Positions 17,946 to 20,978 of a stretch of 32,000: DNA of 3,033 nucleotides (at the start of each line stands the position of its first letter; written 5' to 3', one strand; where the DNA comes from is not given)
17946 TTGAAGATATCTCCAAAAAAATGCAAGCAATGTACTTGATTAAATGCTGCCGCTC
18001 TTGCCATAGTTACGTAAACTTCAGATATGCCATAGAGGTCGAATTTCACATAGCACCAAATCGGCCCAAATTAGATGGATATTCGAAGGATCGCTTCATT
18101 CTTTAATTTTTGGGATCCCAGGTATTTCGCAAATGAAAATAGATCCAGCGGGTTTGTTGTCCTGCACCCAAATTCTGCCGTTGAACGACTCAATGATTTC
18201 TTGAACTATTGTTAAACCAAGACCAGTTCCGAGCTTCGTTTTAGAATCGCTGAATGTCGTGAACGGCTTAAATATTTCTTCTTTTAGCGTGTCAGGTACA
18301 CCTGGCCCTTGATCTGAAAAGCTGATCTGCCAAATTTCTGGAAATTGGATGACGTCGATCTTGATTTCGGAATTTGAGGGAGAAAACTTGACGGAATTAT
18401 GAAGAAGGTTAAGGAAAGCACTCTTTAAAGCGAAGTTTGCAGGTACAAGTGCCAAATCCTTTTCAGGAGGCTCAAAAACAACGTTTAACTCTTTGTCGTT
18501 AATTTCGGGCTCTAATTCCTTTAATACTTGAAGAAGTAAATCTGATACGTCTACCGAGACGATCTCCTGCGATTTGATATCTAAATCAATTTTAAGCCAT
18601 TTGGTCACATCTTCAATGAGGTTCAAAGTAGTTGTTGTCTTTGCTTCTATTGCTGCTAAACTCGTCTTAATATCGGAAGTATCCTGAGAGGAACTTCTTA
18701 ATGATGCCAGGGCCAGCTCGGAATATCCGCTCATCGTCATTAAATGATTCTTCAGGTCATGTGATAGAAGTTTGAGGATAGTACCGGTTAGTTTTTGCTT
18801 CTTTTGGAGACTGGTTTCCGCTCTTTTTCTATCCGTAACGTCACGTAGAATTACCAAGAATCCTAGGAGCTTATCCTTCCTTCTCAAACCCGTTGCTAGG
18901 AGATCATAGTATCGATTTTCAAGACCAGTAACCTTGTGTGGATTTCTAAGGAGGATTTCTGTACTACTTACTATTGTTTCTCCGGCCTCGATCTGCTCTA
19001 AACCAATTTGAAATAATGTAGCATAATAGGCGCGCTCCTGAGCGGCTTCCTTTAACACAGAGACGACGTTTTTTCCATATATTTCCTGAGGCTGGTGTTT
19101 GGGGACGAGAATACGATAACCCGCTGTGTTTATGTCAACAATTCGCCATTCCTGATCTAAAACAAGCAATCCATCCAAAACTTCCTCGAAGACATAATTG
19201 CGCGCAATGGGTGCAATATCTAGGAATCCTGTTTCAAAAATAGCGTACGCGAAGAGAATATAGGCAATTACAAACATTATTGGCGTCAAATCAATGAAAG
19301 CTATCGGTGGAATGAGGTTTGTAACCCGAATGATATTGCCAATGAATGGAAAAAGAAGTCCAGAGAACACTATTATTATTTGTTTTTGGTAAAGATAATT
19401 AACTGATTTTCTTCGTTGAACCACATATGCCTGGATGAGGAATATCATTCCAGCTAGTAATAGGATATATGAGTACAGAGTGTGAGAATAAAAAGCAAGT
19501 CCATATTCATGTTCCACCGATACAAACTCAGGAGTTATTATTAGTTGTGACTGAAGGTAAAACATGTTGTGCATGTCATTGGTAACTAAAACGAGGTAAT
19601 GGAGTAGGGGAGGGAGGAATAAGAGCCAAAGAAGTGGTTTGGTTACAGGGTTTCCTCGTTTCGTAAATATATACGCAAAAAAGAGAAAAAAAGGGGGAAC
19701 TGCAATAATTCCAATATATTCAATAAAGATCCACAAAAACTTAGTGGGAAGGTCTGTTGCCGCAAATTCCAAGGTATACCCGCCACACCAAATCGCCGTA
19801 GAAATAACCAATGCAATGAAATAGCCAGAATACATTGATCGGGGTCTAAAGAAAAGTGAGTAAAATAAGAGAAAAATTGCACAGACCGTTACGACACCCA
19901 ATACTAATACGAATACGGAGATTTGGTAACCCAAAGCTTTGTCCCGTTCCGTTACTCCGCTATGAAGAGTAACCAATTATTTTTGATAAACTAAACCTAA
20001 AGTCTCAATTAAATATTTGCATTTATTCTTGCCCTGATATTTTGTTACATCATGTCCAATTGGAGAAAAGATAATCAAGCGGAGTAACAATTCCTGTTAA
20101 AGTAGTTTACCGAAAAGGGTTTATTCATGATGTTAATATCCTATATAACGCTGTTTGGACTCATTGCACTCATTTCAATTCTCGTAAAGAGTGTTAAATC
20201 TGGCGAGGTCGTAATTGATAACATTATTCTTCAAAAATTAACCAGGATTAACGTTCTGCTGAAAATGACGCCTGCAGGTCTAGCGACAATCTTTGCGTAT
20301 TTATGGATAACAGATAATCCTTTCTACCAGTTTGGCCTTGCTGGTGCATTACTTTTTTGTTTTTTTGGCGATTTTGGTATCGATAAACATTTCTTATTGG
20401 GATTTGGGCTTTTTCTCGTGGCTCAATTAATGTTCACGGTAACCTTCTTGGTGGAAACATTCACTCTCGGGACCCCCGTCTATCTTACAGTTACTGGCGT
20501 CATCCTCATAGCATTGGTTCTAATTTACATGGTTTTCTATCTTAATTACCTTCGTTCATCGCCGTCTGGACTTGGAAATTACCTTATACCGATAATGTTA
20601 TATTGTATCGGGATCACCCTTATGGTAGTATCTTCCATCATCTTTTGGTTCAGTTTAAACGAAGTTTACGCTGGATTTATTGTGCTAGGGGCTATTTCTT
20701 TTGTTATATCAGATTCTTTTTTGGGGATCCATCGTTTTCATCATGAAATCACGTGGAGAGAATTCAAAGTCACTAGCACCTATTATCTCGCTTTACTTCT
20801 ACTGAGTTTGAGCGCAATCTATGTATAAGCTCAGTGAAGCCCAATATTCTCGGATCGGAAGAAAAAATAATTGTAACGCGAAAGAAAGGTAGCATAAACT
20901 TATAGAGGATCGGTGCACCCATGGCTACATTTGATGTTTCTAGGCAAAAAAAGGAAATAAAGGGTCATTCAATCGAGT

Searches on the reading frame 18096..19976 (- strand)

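Call 12: search_protein_families(library=pfam, proteins=[window:18096-19976:-], max_evalue=0.001)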
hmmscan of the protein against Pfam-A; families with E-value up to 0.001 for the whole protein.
window:18096-19976:- (626 aa): 4 families
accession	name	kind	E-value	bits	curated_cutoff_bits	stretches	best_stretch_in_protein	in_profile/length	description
PF16927.11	HisKA_7TM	-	6.9e-50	170.4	28.6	1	28-256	4-224/224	N-terminal 7TM region of histidine kinase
PF02518.31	HATPase_c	-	5.4e-21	75.6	26.4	1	517-619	6-108/111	Histidine kinase-, DNA gyrase B-, and HSP90-like ATPase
PF08448.16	PAS_4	-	3.7e-07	30.8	23.1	1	264-385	2-110/110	PAS fold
PF00512.31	HisKA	-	0.0003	21.2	26.9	1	401-457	6-57/66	His Kinase A (phospho-acceptor) domain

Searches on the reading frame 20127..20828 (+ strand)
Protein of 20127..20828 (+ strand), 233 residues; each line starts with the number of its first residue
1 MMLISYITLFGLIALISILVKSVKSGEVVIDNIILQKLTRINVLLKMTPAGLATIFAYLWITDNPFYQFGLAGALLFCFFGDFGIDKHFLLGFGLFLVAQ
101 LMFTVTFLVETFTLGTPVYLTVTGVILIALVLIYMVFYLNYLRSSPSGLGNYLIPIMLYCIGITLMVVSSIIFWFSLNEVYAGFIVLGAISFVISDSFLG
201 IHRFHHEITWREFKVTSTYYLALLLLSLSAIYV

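Call 12: search_protein_families(library=pfam, proteins=[window:20127-20828:+], max_evalue=0.001)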
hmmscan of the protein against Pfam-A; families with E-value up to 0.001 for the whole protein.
window:20127-20828:+ (233 aa): 1 family
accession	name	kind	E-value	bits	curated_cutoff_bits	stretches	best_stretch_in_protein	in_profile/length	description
PF07947.19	YhhN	-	2.2e-27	96.4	25.6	1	43-229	3-181/182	YhhN family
